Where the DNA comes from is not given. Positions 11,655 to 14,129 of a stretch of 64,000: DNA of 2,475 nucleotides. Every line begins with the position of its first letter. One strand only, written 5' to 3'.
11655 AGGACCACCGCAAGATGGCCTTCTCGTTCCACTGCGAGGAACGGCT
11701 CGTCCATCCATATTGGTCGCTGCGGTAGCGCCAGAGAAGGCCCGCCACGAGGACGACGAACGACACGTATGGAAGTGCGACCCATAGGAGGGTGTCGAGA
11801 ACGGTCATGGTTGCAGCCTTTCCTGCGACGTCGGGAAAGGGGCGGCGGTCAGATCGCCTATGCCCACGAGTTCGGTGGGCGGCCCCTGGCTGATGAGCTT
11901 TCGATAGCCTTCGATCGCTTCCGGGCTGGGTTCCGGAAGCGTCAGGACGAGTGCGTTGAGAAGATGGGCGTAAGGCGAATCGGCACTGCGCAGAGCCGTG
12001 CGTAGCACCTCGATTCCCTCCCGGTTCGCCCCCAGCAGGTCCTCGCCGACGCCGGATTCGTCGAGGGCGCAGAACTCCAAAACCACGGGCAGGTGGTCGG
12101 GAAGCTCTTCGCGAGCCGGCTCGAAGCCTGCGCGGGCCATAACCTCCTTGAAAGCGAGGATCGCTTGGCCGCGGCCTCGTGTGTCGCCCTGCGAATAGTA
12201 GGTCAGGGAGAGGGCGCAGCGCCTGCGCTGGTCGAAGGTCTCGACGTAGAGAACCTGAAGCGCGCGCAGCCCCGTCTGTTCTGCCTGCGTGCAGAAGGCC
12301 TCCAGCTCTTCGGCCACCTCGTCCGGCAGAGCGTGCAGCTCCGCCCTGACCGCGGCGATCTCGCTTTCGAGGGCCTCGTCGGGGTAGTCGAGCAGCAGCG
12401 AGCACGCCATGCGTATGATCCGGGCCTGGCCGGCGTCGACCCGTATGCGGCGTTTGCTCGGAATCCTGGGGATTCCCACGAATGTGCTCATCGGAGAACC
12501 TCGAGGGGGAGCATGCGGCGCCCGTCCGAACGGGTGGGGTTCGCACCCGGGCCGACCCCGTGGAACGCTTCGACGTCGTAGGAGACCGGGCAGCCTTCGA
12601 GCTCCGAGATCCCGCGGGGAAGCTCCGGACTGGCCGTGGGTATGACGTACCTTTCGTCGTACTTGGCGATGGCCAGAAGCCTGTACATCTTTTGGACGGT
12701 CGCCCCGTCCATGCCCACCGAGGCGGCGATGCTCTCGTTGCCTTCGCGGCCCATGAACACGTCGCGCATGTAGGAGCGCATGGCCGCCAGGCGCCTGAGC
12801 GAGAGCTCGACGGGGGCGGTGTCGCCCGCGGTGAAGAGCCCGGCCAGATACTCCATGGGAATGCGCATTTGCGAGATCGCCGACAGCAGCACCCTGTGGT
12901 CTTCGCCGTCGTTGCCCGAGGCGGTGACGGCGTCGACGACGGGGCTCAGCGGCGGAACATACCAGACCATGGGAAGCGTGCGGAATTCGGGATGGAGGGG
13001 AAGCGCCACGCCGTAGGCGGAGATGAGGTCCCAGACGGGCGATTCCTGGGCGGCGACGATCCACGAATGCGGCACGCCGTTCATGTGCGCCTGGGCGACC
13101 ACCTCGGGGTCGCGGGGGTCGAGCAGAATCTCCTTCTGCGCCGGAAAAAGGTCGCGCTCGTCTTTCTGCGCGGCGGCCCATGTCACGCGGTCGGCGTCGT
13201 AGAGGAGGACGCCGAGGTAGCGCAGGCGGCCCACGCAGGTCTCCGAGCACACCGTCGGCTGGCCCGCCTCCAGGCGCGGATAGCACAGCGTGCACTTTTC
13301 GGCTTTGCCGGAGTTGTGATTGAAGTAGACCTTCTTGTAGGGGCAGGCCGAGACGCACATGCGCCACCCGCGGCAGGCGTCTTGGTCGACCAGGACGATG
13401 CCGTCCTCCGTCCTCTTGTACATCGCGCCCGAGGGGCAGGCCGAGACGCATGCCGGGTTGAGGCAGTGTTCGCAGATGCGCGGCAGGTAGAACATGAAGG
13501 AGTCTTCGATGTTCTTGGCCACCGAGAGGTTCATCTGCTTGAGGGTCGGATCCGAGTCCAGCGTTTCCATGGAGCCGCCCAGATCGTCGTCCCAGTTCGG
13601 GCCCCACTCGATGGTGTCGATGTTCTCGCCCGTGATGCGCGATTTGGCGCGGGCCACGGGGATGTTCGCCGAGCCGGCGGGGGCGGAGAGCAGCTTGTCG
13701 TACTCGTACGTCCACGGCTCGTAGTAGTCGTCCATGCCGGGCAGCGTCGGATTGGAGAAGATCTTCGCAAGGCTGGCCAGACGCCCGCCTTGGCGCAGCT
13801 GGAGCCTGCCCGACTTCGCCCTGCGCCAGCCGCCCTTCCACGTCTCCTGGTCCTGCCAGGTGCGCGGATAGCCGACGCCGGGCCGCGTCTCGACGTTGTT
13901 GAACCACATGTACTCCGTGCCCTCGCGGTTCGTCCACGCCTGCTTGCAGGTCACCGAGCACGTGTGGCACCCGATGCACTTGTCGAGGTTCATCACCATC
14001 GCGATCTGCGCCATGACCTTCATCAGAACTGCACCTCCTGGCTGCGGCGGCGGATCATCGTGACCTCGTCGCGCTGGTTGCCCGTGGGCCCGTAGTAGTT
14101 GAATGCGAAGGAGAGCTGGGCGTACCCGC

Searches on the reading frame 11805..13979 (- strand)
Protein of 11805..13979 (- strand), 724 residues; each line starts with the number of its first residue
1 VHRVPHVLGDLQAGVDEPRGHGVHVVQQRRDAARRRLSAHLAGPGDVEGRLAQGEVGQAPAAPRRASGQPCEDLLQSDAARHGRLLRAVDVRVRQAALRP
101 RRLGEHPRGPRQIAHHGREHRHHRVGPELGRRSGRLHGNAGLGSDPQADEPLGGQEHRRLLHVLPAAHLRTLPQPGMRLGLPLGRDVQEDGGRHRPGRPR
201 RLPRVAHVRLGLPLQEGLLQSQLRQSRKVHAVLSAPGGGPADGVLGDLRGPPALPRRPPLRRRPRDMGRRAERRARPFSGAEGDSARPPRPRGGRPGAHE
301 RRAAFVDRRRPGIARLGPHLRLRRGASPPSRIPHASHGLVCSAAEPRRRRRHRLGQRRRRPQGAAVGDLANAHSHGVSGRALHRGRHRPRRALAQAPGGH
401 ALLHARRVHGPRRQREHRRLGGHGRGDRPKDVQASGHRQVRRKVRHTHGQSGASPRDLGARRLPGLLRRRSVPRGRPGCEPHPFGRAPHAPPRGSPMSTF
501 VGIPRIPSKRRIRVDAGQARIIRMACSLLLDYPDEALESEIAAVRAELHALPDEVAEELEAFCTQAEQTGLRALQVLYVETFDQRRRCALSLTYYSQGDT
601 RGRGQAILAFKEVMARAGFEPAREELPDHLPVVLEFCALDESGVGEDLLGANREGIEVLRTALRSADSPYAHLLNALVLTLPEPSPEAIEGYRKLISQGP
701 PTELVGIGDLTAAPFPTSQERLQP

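Call 46: search_protein_families(library=pfam, proteins=[window:11805-13979:-], max_evalue=0.00001)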
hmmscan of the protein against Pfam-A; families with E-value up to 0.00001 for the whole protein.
window:11805-13979:- (724 aa): 1 family
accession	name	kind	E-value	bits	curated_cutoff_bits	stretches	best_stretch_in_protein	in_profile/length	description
PF02613.20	Nitrate_red_del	-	2.7e-18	66.8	22.2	1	550-673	3-133/136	Nitrate reductase delta subunit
